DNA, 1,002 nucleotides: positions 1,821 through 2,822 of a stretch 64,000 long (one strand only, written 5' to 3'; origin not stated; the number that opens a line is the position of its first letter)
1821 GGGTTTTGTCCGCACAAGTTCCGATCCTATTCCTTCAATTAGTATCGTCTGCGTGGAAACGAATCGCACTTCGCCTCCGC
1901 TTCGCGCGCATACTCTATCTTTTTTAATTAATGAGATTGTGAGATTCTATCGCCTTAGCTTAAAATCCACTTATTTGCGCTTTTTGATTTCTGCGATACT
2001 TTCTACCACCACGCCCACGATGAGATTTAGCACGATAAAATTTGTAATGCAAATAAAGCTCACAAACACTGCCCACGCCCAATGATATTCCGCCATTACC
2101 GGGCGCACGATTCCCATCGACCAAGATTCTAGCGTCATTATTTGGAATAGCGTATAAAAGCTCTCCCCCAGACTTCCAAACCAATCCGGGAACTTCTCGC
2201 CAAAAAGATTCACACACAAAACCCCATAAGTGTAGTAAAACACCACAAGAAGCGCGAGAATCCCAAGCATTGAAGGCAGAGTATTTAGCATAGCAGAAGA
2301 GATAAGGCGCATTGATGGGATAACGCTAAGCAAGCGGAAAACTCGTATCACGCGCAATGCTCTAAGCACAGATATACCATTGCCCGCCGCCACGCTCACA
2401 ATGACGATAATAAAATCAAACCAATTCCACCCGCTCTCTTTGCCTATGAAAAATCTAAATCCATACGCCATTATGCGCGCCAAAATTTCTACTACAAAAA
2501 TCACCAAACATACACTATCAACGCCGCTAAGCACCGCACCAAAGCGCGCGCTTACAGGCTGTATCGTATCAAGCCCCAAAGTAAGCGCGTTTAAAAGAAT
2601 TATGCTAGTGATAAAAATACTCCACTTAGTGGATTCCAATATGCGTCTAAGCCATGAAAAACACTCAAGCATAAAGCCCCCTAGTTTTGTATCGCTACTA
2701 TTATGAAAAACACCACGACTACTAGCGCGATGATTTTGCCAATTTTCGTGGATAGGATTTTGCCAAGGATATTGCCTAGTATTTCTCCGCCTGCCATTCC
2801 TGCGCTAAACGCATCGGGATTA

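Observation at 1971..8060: Seven-gene minus-strand cluster under a phase-variable promoter: DUF285 membrane zinc-ribbon protein, three secreted proteins and a voltage-gated Na+ channel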

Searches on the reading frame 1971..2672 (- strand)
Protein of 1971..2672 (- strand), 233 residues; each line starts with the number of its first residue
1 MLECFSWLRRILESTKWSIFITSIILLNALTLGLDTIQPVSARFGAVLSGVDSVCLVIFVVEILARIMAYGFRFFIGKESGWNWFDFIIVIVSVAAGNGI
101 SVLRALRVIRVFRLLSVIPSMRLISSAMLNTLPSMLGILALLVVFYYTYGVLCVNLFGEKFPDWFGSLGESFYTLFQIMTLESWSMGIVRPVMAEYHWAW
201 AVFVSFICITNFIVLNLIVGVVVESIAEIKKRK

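Call 3: search_protein_families(library=pfam, proteins=[window:1971-2672:-], max_evalue=0.01)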
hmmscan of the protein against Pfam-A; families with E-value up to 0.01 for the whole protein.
window:1971-2672:- (233 aa): 2 families
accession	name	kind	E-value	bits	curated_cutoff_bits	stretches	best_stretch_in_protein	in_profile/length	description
PF00520.37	Ion_trans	-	8.1e-45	153.3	25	1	17-232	4-239/241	Ion transport protein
PF08016.18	PKD_channel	-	3.2e-07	30.4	22.4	1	101-228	101-224/225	Polycystin cation channel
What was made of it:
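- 1971..2672 (-): g7: short BacNaV-type voltage-gated Na+ channel, 233 aa, without the C-terminal coiled coil. Ion_trans E 8e-45 (call 3).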

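Call 4: search_protein_families(library=ncbifam, proteins=[window:1971-2672:-], max_evalue=0.01)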
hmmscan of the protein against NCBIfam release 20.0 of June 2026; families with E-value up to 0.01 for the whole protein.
window:1971-2672:- (233 aa): 0 families

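Call 5: search_protein_families(library=padloc, proteins=[window:1971-2672:-], max_evalue=0.01)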
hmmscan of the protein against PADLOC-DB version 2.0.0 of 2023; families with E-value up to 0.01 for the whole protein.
window:1971-2672:- (233 aa): 0 families

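Call 6: search_protein_families(library=phrogs, proteins=[window:1971-2672:-], max_evalue=0.01)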
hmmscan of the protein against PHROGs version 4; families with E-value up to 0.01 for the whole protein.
window:1971-2672:- (233 aa): 1 family
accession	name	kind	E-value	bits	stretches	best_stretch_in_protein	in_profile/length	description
phrog_7872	-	unknown function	0.0001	22.8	1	15-126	13-117/254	-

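Call 40: search_solved_structures(query=window:1971-2672:-, max_evalue=0.001, show_alignments=2)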
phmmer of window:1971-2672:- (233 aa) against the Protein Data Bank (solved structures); distinct sequences matched with E-value up to 0.001: 141 (the best 60 are shown).
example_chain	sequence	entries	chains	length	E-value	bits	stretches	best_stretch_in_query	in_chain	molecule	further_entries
9ayg_A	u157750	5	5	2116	1.3e-64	221.3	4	7-226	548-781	Voltage-dependent T-type calcium channel subunit alpha-1H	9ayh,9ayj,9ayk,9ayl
5hvx_A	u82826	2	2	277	1.7e-62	214.5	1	8-231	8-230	Ion transport protein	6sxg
6kzo_A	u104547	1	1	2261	3.8e-62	213.3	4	8-226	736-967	Voltage-dependent T-type calcium channel subunit alpha-1G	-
6kzp_A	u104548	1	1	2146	3.8e-62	213.3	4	8-226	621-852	Voltage-dependent T-type calcium channel subunit alpha-1G,Voltage-dependent T-type calcium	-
5hvd_A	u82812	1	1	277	4e-62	213.2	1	8-231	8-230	Ion transport protein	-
8dj1_A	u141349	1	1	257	8.9e-62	212.1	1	8-231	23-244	Ion transport protein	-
6yz2_A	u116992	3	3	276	1.1e-61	211.8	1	8-231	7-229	Ion transport protein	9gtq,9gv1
6sx5_A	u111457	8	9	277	1.1e-61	211.8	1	8-231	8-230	Ion transport protein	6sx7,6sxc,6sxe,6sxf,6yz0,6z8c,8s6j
6mwd_B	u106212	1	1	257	4.5e-61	209.8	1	8-231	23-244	Ion transport protein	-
6mwa_B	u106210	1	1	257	6e-61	209.4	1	8-231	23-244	Ion transport protein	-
8diw_A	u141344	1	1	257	7.6e-61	209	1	8-231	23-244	Ion transport protein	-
8div_A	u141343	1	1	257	8.1e-61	208.9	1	8-231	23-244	Ion transport protein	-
6mvv_A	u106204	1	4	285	8.2e-61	208.9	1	8-231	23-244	Ion transport protein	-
4ekw_A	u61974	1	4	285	8.5e-61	208.9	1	8-231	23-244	Ion transport protein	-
5yua_A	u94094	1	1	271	1.1e-60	208.6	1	8-231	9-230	Ion transport protein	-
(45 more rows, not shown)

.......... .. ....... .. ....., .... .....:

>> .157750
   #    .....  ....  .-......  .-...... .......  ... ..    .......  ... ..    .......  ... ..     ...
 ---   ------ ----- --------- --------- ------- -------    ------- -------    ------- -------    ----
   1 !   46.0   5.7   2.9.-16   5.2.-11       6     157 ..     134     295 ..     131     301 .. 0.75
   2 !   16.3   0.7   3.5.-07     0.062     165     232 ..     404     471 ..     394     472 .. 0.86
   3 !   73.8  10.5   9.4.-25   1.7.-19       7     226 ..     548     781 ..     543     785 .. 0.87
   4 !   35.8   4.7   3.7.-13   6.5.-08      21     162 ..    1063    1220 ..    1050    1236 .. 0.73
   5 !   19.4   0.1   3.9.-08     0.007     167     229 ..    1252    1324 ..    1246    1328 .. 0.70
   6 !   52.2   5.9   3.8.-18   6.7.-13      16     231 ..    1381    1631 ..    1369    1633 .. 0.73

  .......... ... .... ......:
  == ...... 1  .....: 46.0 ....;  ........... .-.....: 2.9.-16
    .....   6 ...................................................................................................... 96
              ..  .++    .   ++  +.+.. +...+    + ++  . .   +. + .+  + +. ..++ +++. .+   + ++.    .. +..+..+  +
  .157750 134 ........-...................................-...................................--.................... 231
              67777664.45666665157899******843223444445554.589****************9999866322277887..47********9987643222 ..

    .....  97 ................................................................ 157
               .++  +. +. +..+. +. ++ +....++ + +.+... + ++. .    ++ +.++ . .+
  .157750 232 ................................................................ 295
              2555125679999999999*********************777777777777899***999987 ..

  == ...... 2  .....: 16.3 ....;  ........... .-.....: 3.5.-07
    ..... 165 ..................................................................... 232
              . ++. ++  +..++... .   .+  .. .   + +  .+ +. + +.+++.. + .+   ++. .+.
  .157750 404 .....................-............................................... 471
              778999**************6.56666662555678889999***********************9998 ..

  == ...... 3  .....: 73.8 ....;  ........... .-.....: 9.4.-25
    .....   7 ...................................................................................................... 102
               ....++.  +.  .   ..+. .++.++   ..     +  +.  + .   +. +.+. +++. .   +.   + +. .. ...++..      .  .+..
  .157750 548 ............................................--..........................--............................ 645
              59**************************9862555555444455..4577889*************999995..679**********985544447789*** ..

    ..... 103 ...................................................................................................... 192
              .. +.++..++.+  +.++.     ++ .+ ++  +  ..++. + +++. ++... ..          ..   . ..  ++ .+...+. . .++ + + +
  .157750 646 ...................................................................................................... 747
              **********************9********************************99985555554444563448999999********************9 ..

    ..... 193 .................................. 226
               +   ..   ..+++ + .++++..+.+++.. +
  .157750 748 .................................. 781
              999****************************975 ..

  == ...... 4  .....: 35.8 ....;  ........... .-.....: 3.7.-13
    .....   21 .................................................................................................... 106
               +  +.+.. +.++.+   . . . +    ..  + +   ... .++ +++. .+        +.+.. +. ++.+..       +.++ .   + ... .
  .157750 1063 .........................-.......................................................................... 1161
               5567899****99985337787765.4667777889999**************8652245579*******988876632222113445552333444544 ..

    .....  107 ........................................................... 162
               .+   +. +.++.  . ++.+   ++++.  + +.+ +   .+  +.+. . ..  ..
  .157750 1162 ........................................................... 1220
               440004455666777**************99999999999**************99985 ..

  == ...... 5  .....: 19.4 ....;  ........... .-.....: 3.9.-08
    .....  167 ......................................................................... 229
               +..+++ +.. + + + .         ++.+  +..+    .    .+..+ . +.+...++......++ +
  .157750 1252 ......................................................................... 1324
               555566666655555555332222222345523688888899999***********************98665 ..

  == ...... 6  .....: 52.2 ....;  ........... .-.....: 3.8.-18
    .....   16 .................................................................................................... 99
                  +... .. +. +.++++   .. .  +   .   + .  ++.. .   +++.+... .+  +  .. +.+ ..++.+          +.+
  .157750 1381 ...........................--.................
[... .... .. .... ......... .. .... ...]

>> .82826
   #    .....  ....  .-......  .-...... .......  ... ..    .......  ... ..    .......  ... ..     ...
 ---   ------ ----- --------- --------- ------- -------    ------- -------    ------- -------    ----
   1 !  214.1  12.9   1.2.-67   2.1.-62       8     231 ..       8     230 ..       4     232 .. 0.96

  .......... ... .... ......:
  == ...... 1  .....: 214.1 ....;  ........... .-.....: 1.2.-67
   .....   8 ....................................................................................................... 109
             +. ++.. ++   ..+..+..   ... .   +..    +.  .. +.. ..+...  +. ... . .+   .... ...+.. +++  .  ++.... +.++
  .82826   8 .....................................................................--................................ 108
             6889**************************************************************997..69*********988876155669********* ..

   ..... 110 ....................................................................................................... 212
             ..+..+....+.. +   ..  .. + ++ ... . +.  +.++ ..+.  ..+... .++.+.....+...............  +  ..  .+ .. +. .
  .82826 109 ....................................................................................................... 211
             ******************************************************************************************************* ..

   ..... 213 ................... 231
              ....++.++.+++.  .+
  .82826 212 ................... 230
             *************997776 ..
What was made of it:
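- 1971..2672 (-): NavMs (5hvx) E 1.7e-62 over residues 8-231, with an identical TLESWSM filter and four aligned S4 arginines; the protein ends where NavMs residue 230 of 277 aligns (call 40).
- On BacNaV (bacterial voltage-gated Na+ channel): NavMs E 1.7e-62 over residues 8-231 (call 40). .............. is identical to NavMs (call 40). The protein ends at residue 233, aligned to NavMs residue 230 of 277 (call 40).
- Closest known: BacNaV channels. Same: E is about 1e-62 to the solved structures (call 40).
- Channel evidence (call 40).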

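Call 43: find_homologous_proteins(query=window:1971-2672:-, max_evalue=1e-30)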
Query window:1971-2672:- (233 aa): 7945 proteins with E <= 1e-30 among 8000 candidates; the best 120 are listed.
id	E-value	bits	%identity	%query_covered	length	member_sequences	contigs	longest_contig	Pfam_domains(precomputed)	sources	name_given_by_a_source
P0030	1.7e-138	478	97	100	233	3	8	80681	PF08016.19,PF00520.38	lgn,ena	-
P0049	3.3e-96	340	69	97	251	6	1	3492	PF08016.19,PF00520.38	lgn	-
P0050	1.0e-95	338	69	97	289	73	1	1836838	PF08016.19,PF00520.38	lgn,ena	-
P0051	5.4e-95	336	71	96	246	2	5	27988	PF08016.19,PF00520.38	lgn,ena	-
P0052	1.0e-94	335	68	98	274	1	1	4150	PF00520.38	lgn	-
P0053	3.9e-89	316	66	97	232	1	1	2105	PF08016.19,PF00520.38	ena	-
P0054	4.2e-88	313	65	96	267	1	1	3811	PF08016.19,PF00520.38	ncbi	-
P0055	1.2e-87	312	63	99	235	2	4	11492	PF08016.19,PF00520.38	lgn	-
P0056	1.2e-86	308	64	95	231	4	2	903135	PF00520.38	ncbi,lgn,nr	ncbi:ion transporter [Helicobacter sp. MIT 05-5293]|nr:ion transporter [Helicobacter sp. MIT 05-5293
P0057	2.1e-85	304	63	96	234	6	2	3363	PF08016.19,PF00520.38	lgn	-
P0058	3.2e-82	294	60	97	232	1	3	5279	PF08016.19,PF00520.38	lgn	-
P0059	7.8e-81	289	60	97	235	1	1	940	PF08016.19,PF00520.38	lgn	-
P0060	1.1e-80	289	60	97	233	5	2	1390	PF08016.19,PF00520.38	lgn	-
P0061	2.1e-80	288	59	97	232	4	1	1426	PF08016.19,PF00520.38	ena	-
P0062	7.6e-79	283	59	97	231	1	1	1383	PF00520.38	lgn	-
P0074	1.2e-69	253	54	97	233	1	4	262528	PF08016.19,PF00520.38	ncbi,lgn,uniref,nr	ncbi:ion transporter [Campylobacter lanienae]|uniref:ion transporter n=1 Tax=Campylobacter lanienae 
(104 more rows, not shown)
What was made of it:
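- On BacNaV (bacterial voltage-gated Na+ channel): The short form is shared by the closest Helicobacter and Campylobacter homologues (228-251 aa; call 43).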

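Call 44: find_encoding_contigs(protein=P0050, flank=8000, max_places=2)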
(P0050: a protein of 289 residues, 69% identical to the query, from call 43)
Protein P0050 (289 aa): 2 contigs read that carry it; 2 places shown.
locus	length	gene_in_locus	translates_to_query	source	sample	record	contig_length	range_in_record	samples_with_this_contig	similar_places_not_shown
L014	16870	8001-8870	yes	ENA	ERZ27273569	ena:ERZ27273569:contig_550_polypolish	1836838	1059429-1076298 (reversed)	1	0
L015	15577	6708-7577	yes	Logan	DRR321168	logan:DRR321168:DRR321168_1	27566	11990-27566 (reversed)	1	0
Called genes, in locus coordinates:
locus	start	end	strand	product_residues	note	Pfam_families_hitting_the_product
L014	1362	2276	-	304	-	PF03279:Lip_A_acyltrans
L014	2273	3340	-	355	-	PF01075:Glyco_transf_9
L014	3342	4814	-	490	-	PF02541:Ppx-GppA, PF21447:Ppx-GppA_III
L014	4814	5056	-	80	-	PF00037:Fer4 (weak), PF12838:Fer4_7 (weak), PF13187:Fer4_9 (weak), PF13484:Fer4_16 (faint)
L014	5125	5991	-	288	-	PF00218:IGPS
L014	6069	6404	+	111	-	PF05154:TM2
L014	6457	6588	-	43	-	-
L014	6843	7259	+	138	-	-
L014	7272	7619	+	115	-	PF05154:TM2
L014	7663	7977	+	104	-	-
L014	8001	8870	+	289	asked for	PF00520:Ion_trans, PF08016:PKD_channel (weak)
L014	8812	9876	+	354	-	PF01408:GFO_IDH_MocA, PF22725:GFO_IDH_MocA_C3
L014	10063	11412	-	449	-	PF00675:Peptidase_M16 (weak), PF05193:Peptidase_M16_C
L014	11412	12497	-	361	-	PF04055:Radical_SAM, PF19288:CofH_C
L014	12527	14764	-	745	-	PF07244:POTRA, PF01103:Omp85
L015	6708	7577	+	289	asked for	PF00520:Ion_trans, PF08016:PKD_channel (weak)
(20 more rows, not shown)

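Call 45: find_encoding_contigs(protein=P0056, flank=8000, max_places=2)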
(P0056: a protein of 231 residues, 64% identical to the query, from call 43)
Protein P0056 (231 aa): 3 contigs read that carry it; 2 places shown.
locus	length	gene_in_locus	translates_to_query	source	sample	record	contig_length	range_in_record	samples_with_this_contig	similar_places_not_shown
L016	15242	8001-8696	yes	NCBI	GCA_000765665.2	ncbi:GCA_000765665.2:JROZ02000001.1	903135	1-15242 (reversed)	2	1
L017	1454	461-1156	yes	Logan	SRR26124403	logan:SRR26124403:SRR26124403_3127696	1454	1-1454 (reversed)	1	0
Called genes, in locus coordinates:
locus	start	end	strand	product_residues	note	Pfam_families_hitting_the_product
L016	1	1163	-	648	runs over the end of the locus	PF02743:dCache_1, PF22673:MCP-like_PDC_1 (faint), PF00015:MCPsignal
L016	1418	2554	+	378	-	-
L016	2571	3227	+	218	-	PF18753:Nmad2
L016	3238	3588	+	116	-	-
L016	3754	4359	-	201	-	-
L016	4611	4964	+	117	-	-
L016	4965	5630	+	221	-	-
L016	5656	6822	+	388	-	-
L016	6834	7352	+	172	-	-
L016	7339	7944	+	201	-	-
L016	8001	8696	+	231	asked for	PF00520:Ion_trans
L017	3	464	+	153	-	?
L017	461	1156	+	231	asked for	PF00520:Ion_trans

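Call 46: find_encoding_contigs(protein=P0074, flank=8000, max_places=2)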
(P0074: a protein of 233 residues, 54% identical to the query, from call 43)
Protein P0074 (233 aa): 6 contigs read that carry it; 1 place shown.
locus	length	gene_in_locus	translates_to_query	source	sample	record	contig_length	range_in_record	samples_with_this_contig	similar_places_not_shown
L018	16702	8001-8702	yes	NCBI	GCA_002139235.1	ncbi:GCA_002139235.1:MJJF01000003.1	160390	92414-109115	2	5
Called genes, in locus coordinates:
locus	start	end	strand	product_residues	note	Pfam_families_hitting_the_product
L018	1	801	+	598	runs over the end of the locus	PF01336:tRNA_anti-codon, PF00152:tRNA-synt_2, PF01409:tRNA-synt_2d (faint), PF02938:GAD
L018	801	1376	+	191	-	PF00406:ADK, PF13207:AAA_17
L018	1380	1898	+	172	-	PF00719:Pyrophosphatase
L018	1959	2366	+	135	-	PF02130:YbeY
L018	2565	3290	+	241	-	PF01127:Sdh_cyt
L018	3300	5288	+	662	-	PF00890:FAD_binding_2, PF02910:Succ_DH_flav_C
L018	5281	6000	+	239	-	PF13085:Fer2_3, PF13183:Fer4_8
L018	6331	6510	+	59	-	-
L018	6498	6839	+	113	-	-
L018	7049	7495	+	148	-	-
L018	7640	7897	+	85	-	-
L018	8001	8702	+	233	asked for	PF00520:Ion_trans, PF08016:PKD_channel (weak)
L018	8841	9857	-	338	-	PF00724:Oxidored_FMN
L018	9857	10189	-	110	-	-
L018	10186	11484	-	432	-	PF01225:Mur_ligase, PF08245:Mur_ligase_M (weak), PF02875:Mur_ligase_C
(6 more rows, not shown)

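Call 47: find_encoding_contigs(protein=P0055, flank=10000, max_places=2)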
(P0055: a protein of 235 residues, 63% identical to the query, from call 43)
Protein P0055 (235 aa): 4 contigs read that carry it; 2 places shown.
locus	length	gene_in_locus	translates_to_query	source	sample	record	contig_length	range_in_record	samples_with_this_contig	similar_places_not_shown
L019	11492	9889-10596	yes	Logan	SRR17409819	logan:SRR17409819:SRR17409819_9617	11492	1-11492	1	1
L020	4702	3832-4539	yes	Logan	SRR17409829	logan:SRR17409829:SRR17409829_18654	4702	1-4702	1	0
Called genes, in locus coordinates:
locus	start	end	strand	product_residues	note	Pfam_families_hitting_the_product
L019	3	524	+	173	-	?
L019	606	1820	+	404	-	PF00535:Glycos_transf_2, PF10111:Glyco_tranf_2_2, PF13641:Glyco_tranf_2_3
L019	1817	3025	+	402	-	PF13692:Glyco_trans_1_4 (weak)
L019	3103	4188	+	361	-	PF01041:DegT_DnrJ_EryC1, PF00155:Aminotran_1_2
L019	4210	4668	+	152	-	-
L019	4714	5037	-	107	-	PF00534:Glycos_transf_1, PF13692:Glyco_trans_1_4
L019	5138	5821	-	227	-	PF13439:Glyco_transf_4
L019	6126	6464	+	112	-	-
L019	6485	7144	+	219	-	-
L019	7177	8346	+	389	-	-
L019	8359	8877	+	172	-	-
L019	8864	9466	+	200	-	-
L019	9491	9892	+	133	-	-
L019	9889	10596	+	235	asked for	PF00520:Ion_trans, PF08016:PKD_channel (weak)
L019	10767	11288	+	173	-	-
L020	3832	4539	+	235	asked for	PF00520:Ion_trans, PF08016:PKD_channel (weak)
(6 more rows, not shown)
